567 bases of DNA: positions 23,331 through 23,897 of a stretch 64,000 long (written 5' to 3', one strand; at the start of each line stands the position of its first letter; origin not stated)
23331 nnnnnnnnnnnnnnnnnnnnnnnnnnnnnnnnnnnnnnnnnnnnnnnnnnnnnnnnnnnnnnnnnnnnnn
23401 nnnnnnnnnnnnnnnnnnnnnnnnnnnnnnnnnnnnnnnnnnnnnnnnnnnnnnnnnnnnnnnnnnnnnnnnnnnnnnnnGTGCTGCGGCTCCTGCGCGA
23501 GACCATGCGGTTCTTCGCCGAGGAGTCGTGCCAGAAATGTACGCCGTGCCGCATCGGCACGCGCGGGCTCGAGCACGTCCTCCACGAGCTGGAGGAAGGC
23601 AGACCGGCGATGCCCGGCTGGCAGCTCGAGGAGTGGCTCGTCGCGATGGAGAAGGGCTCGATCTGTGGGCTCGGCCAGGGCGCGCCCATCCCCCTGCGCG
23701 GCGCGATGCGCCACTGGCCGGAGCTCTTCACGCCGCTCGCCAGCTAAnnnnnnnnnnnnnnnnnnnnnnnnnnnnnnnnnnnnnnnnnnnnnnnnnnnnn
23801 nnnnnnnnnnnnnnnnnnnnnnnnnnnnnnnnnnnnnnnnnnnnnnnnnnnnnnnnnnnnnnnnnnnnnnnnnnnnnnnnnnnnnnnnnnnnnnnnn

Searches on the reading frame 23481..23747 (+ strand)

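Call 42: search_protein_families(library=pfam, proteins=[window:23481-23747:+], max_evalue=0.001)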
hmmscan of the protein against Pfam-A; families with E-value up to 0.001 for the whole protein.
window:23481-23747:+ (88 aa): 1 family
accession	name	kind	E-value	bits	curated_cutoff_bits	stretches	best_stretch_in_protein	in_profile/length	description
PF10589.14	NADH_4Fe-4S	-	4.2e-23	81.5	23.5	1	4-83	2-82/85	NADH-ubiquinone oxidoreductase-F iron-sulfur binding region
